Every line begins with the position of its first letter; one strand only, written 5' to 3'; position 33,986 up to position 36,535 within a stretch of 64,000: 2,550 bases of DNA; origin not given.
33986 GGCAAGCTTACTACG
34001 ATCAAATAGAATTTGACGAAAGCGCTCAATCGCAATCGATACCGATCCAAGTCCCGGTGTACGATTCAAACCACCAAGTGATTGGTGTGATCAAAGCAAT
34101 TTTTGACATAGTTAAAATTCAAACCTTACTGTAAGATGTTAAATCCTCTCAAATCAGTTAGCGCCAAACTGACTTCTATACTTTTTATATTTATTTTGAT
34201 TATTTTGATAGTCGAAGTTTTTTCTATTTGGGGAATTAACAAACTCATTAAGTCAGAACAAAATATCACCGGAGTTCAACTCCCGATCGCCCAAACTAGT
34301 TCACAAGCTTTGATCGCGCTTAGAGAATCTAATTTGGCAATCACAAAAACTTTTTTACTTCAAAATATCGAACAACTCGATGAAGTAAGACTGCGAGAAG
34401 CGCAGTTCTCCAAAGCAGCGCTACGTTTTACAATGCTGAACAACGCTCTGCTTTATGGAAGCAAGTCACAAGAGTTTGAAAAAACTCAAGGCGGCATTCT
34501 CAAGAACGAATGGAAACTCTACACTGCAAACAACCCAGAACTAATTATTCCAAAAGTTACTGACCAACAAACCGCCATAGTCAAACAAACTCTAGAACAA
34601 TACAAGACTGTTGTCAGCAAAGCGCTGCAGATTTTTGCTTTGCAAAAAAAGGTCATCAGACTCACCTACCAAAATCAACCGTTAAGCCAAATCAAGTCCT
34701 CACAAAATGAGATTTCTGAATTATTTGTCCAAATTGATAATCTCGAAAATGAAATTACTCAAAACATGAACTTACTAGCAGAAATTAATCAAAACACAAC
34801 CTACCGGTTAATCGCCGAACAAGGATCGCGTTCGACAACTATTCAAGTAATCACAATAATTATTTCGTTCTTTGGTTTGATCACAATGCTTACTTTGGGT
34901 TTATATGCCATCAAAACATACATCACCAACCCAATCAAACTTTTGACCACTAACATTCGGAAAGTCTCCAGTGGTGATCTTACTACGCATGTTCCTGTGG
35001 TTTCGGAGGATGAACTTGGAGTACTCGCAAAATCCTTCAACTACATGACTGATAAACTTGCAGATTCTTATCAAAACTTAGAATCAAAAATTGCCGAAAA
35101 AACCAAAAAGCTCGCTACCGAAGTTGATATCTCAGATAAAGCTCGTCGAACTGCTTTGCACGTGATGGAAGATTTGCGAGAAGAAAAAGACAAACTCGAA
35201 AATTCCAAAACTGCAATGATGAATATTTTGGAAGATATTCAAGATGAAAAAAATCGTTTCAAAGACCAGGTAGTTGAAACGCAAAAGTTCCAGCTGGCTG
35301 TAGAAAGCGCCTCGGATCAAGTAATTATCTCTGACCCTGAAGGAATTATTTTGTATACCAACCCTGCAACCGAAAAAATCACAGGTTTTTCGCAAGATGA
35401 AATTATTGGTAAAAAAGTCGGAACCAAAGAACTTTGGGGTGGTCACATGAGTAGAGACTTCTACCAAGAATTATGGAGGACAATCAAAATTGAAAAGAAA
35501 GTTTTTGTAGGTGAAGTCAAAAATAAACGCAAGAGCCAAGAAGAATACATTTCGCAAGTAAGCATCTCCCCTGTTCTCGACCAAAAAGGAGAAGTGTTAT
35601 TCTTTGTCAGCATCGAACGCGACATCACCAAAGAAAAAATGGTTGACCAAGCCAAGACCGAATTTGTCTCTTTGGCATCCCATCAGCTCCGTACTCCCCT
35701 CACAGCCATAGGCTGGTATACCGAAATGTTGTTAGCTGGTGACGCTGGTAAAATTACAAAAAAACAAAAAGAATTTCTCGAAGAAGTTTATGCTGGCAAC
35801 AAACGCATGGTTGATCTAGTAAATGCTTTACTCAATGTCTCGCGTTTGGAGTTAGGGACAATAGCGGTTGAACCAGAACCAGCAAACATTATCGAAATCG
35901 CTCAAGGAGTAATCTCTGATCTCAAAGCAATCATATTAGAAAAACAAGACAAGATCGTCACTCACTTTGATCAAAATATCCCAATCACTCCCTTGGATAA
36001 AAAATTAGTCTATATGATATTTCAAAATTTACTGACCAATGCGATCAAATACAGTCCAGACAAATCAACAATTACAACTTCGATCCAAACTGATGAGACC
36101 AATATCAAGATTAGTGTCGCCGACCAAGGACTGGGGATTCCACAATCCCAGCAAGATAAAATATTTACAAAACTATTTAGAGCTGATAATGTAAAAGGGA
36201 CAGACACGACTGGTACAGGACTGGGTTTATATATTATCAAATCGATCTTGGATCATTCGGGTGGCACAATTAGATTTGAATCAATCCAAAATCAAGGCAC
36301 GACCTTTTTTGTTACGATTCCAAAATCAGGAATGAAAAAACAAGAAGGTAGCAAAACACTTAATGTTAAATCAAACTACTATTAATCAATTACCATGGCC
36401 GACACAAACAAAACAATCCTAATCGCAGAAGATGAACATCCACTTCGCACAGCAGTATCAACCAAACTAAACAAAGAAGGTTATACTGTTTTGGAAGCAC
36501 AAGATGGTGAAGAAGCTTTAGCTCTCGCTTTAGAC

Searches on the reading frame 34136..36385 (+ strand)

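Call 23: search_protein_families(library=pfam, proteins=[window:34136-36385:+])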
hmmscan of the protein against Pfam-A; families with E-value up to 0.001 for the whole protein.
window:34136-36385:+ (749 aa): 9 families
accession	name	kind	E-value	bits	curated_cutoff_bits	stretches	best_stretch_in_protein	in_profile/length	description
PF02518.31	HATPase_c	-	2.2e-25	89.7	26.4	1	621-730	2-109/111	Histidine kinase-, DNA gyrase B-, and HSP90-like ATPase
PF00512.31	HisKA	-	3.6e-15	56.2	26.9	1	506-573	1-65/66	His Kinase A (phospho-acceptor) domain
PF13426.13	PAS_9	-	8.6e-15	55.3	27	1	395-499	3-103/103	PAS domain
PF00989.32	PAS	-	1.3e-13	51.3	22.6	1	384-497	2-113/113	PAS fold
PF00672.30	HAMP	-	5.1e-13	49.6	25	1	262-309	5-52/53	HAMP domain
PF08448.16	PAS_4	-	3.2e-11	43.9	23.1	1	390-500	2-108/110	PAS fold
PF08447.18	PAS_3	-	3.1e-07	31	25.6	1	406-493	2-88/89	PAS fold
PF13581.12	HATPase_c_2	-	7.7e-06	26.4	27.4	1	630-708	37-112/127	Histidine kinase-like ATPase domain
PF14501.12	HATPase_c_5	-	0.00013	22.2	22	1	625-721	6-94/102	GHKL domain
